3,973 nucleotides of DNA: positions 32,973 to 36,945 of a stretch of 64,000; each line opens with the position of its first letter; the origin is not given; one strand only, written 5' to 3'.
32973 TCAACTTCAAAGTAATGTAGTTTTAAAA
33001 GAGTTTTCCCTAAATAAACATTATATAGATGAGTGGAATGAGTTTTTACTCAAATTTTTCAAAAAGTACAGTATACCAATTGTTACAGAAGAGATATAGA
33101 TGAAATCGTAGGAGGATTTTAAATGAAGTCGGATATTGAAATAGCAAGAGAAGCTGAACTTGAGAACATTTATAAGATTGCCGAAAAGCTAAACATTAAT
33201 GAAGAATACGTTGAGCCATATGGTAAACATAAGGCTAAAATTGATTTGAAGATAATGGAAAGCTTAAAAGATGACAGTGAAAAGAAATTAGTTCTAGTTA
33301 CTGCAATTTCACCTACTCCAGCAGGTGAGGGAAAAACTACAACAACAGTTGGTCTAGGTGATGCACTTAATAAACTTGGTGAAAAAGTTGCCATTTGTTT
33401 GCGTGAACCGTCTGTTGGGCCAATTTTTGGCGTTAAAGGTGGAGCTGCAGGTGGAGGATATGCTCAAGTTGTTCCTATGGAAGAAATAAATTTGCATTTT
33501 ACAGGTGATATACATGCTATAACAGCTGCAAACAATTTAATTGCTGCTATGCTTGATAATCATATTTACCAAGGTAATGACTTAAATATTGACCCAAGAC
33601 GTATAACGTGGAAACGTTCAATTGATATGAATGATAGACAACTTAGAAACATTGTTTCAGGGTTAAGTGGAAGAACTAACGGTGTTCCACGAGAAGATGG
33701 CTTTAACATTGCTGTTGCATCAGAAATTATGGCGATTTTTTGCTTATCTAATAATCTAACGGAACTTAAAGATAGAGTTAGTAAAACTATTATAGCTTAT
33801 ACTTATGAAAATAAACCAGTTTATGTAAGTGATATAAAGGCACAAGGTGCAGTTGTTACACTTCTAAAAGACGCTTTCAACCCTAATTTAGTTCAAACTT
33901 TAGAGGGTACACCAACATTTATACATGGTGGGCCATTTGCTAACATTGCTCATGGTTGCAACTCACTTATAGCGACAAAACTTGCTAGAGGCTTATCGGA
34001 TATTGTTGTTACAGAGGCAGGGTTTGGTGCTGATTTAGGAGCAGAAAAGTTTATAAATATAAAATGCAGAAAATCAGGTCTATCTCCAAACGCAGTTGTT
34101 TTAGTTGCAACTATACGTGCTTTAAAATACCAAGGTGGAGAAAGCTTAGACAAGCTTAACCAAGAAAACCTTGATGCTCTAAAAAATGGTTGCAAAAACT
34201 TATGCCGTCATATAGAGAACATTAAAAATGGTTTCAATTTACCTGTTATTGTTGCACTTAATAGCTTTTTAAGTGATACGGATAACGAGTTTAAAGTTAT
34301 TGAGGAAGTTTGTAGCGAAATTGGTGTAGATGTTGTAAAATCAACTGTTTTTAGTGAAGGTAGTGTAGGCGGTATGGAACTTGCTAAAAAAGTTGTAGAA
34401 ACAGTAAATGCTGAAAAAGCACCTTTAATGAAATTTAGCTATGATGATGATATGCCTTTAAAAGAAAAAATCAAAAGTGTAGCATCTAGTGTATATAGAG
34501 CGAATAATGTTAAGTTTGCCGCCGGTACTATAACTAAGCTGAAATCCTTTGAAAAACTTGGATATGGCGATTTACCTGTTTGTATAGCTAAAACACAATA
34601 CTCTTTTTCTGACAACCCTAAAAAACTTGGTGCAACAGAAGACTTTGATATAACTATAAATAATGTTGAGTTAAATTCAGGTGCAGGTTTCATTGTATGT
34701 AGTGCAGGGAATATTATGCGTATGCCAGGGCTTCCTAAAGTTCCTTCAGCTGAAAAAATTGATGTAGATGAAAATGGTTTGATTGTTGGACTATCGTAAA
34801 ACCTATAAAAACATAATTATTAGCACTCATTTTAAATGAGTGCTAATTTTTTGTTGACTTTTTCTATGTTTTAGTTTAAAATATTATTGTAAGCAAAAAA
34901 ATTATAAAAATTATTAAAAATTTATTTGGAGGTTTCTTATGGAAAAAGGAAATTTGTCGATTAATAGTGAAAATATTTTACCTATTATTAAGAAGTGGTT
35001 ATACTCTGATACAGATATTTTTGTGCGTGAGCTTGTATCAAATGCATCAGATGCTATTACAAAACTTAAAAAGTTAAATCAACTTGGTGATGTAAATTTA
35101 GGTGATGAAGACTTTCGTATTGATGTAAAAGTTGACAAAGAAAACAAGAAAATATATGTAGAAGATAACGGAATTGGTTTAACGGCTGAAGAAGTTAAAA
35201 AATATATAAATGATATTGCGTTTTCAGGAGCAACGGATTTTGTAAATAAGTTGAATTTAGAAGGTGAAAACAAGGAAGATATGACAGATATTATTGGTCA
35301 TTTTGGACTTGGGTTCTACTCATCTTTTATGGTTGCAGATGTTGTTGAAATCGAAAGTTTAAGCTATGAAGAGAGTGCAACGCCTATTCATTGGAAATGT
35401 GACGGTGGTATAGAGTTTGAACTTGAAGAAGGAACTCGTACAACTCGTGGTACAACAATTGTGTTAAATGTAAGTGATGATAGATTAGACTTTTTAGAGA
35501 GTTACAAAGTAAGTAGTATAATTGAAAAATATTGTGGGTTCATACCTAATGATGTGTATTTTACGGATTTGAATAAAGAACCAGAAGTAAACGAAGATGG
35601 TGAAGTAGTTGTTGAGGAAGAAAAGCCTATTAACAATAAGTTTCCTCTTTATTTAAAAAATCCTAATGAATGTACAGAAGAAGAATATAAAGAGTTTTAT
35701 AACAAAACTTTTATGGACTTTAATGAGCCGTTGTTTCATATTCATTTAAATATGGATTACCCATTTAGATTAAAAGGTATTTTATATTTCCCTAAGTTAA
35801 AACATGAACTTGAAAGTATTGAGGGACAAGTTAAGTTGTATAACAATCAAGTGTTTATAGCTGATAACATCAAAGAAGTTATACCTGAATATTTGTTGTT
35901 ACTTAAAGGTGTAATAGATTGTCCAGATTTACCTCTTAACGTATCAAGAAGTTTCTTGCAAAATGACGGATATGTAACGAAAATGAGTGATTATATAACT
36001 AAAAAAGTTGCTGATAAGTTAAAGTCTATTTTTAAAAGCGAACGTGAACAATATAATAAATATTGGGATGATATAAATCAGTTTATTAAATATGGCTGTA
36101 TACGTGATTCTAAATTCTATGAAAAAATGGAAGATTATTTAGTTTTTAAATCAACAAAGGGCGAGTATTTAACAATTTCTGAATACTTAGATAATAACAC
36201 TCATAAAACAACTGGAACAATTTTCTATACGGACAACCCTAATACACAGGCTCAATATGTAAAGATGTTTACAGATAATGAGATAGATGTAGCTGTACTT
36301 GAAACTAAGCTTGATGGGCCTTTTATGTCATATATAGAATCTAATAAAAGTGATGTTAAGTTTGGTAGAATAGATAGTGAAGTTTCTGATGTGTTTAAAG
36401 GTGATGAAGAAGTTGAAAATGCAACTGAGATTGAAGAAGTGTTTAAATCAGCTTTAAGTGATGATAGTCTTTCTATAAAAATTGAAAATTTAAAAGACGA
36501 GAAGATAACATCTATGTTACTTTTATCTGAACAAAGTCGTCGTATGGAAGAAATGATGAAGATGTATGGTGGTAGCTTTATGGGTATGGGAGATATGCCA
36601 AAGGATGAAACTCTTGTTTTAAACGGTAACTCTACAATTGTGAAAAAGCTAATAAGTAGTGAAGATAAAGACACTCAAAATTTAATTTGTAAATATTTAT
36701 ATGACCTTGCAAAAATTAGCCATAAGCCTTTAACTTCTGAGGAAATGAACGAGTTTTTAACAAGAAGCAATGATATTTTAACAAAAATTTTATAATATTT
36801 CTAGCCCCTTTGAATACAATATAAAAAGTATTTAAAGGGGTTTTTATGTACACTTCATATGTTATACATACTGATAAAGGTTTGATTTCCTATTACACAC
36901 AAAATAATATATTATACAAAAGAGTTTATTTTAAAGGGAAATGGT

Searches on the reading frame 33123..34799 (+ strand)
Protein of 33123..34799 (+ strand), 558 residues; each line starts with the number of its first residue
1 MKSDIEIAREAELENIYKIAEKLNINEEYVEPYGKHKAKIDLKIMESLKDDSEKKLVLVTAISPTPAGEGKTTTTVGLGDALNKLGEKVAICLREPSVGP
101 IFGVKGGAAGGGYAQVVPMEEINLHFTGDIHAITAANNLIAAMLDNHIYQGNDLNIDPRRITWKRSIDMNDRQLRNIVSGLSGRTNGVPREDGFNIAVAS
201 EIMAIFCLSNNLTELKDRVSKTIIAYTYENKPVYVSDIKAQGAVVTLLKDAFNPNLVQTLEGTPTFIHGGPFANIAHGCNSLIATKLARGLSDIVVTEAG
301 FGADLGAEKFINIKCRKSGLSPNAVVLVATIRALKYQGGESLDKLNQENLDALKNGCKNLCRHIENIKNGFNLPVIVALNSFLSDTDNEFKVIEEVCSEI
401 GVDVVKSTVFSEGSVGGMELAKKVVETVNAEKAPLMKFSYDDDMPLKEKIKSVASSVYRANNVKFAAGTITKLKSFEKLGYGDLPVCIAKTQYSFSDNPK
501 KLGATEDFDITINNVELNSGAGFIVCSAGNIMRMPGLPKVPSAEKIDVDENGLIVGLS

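Call 49: search_protein_families(library=pfam, proteins=[window:33123-34799:+], max_evalue=0.00001)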
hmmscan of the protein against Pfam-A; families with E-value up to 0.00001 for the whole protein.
window:33123-34799:+ (558 aa): 1 family
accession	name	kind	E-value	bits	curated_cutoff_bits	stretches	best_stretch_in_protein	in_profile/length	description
PF01268.25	FTHFS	-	1.3e-259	862.6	27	1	2-558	1-556/556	Formate--tetrahydrofolate ligase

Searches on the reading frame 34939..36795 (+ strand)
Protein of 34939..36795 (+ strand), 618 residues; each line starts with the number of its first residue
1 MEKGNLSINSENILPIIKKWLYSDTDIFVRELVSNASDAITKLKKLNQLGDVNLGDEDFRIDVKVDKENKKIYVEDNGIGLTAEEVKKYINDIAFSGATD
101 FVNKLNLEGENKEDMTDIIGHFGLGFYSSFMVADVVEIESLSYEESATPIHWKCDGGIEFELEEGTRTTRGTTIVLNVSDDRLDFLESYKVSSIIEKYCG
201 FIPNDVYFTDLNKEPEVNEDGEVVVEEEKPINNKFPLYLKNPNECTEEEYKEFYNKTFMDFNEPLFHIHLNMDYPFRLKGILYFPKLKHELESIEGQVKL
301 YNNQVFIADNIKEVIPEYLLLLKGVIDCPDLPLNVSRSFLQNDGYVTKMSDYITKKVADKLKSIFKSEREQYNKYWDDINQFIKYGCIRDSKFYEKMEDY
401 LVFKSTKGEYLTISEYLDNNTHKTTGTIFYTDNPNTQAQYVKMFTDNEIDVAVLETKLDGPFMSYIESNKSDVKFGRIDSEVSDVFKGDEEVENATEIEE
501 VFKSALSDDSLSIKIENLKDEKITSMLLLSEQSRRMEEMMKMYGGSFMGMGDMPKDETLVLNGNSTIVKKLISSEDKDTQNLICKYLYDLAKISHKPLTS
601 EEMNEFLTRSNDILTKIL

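Call 49: search_protein_families(library=pfam, proteins=[window:34939-36795:+], max_evalue=0.00001)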
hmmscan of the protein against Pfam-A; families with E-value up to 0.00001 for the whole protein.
window:34939-36795:+ (618 aa): 2 families
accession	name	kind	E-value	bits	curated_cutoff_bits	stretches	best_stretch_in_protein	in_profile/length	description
PF00183.23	HSP90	-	3.2e-51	175.3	24.4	1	223-616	74-488/518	Hsp90 protein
PF13589.12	HATPase_c_3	-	6.1e-09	36.5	25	1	29-152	7-103/137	Histidine kinase-, DNA gyrase B-, and HSP90-like ATPase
